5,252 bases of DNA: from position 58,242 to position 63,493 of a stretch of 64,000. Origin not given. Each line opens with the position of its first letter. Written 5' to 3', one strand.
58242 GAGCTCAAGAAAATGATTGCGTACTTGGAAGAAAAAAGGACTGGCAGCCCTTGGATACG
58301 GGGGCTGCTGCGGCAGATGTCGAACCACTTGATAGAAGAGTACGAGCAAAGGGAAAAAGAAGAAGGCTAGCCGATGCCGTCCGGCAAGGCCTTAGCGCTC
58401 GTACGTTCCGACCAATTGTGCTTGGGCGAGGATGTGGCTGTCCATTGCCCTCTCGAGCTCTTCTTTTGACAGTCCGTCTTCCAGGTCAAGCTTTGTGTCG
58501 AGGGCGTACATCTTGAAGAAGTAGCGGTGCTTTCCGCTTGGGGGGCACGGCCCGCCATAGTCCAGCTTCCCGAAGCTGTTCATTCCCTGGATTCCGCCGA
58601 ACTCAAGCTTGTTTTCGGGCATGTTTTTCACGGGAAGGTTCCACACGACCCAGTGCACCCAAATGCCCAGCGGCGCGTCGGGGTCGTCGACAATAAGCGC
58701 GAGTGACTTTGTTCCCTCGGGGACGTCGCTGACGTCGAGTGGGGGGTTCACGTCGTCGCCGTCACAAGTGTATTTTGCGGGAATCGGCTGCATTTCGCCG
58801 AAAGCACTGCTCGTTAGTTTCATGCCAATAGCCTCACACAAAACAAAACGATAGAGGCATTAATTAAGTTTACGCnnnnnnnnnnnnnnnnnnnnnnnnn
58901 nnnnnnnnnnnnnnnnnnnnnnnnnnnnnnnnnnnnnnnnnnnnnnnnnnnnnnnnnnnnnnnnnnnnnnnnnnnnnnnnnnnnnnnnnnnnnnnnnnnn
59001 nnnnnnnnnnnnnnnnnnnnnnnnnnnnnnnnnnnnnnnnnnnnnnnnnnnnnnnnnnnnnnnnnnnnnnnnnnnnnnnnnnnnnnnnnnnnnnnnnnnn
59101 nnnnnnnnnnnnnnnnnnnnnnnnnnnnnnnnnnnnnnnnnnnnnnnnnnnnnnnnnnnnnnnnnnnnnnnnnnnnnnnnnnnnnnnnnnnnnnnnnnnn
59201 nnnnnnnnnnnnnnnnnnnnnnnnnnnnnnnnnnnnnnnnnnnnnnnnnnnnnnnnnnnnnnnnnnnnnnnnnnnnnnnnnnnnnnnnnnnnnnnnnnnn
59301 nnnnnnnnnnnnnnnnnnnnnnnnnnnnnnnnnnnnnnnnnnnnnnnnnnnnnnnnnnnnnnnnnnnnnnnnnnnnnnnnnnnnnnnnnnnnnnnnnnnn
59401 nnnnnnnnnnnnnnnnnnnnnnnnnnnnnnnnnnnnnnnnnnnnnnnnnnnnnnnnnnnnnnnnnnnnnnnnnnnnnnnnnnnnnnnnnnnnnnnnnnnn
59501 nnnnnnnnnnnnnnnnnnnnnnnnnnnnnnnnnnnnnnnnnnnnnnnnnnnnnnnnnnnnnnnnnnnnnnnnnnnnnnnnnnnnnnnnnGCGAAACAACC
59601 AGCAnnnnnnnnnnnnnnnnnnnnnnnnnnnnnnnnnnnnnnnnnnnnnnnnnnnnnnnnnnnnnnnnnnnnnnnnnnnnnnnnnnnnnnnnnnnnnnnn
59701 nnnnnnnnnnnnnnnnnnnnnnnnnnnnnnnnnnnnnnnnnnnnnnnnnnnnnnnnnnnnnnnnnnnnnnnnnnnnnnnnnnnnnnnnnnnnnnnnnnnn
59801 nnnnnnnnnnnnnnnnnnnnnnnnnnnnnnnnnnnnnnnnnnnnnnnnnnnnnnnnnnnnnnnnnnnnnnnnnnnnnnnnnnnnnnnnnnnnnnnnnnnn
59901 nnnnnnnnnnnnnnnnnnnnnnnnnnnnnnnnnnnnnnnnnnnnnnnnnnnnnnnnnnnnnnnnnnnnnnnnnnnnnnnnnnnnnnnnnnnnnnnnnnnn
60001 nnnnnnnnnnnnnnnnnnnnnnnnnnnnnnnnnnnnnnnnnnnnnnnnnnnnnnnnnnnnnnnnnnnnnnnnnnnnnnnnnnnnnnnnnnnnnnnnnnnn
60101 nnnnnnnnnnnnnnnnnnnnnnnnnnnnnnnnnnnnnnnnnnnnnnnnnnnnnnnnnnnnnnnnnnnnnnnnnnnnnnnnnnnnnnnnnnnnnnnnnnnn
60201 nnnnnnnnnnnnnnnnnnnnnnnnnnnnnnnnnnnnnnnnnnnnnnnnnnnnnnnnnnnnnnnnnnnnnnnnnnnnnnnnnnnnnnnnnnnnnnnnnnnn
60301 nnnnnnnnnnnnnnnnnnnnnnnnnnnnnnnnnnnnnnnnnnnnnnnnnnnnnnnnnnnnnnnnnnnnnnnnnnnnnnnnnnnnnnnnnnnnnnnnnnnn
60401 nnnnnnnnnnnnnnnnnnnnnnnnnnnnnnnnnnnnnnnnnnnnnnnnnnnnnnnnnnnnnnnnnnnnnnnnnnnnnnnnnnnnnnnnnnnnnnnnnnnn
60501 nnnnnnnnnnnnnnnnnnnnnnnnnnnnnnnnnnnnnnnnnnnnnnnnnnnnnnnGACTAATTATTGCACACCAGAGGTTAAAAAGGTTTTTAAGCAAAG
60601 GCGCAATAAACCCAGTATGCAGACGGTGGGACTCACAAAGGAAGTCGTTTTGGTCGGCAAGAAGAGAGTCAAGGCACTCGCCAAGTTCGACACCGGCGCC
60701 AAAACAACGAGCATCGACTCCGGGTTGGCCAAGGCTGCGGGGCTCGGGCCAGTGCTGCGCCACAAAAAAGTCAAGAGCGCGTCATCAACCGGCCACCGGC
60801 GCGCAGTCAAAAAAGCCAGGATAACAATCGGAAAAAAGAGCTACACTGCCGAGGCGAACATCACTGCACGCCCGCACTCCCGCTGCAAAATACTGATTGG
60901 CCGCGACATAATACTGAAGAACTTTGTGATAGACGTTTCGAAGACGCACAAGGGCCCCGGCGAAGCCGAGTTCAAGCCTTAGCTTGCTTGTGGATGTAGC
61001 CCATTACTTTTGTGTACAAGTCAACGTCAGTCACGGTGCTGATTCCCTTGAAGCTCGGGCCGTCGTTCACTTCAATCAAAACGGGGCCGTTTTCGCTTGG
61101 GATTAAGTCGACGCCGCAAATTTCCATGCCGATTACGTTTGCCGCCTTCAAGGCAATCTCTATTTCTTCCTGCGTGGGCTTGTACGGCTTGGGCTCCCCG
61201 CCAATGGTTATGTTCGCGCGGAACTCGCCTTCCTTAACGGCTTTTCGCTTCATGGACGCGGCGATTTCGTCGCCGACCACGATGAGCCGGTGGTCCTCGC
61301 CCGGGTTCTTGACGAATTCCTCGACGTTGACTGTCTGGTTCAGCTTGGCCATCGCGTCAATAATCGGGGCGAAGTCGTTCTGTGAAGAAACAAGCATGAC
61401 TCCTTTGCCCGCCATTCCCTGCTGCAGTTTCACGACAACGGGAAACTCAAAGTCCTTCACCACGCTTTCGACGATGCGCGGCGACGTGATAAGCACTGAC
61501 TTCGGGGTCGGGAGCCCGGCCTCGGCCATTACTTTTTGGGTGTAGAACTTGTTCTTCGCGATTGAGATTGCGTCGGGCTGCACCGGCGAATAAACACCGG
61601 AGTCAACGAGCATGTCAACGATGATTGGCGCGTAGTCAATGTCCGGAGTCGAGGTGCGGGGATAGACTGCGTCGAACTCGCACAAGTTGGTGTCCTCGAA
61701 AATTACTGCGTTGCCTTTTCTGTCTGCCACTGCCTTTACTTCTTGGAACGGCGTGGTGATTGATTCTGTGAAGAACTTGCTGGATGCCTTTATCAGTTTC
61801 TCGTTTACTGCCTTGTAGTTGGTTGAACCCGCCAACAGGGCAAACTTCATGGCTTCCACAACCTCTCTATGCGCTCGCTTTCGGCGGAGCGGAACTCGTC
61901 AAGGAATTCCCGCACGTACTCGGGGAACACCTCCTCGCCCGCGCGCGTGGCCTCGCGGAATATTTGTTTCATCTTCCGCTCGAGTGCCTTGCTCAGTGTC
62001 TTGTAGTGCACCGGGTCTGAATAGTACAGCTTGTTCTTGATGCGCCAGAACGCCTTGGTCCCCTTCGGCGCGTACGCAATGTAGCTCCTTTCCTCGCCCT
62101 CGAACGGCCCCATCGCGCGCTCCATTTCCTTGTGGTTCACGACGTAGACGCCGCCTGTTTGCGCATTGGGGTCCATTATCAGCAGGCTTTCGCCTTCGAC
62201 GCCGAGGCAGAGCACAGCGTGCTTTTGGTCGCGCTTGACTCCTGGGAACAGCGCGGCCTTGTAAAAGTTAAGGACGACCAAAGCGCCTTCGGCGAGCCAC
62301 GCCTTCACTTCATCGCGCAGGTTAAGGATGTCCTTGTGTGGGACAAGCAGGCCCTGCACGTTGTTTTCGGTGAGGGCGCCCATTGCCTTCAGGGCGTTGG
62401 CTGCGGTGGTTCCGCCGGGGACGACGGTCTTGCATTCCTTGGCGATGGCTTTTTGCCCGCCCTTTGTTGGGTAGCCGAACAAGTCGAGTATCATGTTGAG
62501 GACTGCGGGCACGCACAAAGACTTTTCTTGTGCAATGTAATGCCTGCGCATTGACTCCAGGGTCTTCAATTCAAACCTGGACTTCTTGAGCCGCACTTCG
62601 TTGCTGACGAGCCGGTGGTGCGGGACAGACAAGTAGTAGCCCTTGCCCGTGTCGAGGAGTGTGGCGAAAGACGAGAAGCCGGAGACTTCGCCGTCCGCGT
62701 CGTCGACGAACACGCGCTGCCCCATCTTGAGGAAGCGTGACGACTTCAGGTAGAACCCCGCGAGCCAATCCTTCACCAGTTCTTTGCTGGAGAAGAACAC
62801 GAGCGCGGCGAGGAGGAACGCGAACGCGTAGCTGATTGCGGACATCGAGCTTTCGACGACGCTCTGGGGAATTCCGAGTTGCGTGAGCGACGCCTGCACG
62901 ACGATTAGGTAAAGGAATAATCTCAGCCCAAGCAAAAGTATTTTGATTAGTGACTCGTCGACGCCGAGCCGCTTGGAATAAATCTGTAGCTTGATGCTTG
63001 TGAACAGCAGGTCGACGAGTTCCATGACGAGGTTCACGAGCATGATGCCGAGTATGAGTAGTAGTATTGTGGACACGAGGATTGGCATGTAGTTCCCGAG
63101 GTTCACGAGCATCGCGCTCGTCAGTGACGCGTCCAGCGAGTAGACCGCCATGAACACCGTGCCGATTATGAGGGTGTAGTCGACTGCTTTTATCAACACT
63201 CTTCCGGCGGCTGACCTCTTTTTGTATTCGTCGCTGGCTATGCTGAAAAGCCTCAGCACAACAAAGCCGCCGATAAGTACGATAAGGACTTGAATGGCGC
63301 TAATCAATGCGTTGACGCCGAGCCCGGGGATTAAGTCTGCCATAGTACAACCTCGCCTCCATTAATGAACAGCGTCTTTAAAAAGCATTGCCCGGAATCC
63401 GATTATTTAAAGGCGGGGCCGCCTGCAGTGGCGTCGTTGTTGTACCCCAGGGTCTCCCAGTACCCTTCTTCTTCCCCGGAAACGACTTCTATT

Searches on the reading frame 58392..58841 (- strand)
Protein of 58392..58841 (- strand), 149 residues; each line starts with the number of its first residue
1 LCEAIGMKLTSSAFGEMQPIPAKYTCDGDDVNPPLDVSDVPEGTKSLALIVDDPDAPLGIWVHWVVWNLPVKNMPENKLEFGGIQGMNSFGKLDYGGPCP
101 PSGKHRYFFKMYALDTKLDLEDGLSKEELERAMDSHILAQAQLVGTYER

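Call 71: search_protein_families(library=pfam, proteins=[window:58392-58841:-], max_evalue=0.001)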
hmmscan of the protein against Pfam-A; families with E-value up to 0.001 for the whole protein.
window:58392-58841:- (149 aa): 1 family
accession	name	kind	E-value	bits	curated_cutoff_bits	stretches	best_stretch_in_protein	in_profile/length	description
PF01161.25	PBP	-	4.1e-44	150.6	24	1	20-147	2-135/135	Phosphatidylethanolamine-binding protein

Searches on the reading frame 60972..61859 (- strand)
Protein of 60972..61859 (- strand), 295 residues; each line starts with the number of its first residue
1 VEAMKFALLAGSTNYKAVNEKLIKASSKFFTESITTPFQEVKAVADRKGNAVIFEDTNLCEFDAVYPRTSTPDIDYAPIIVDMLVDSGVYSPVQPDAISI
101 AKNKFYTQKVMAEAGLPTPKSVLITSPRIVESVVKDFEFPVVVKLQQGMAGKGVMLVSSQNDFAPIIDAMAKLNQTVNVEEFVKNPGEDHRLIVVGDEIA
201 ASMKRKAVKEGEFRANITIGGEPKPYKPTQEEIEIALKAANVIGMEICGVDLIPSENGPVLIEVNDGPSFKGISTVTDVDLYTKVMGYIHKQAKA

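Call 71: search_protein_families(library=pfam, proteins=[window:60972-61859:-], max_evalue=0.001)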
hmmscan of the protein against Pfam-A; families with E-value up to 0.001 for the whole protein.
window:60972-61859:- (295 aa): 9 families
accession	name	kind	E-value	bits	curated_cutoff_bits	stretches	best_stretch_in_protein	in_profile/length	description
PF08443.16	RimK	-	1.3e-39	136.2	21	1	101-289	1-188/188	RimK-like ATP-grasp domain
PF02955.21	GSH-S_ATP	-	3.1e-13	50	23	1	119-265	13-160/175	Prokaryotic glutathione synthetase, ATP-grasp domain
PF14397.11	ATPgrasp_ST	-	4.7e-10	39.6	31.4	1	98-162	16-84/278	Sugar-transfer associated ATP-grasp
PF02222.28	ATP-grasp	-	1.9e-09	37.9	27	1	111-188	3-81/179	ATP-grasp domain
PF02655.19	ATP-grasp_3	-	2.3e-09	38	23.2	1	101-265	1-154/160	ATP-grasp domain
PF07478.18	Dala_Dala_lig_C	-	5e-08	33.1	24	1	112-276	3-184/204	D-ala D-ala ligase C-terminus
PF02786.22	CPSase_L_D2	-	2.7e-07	30.8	19.8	1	107-188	5-94/211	Carbamoyl-phosphate synthase L chain, ATP binding domain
PF01071.24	GARS_A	-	4.9e-07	30.2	27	1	103-184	2-90/194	Phosphoribosylglycinamide synthetase, ATP-grasp (A) domain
PF02750.19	Synapsin_C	-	2e-05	24.7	22.5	1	137-266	49-176/203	Synapsin, ATP binding domain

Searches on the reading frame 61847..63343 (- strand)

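Call 71: search_protein_families(library=pfam, proteins=[window:61847-63343:-], max_evalue=0.001)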
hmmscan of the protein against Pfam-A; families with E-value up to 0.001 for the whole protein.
window:61847-63343:- (498 aa): 1 family
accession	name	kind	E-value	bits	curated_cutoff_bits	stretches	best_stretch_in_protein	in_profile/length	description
PF00924.24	MS_channel_2nd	-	4.5e-06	27.1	20.2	1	189-250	2-63/68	Mechanosensitive ion channel, beta-domain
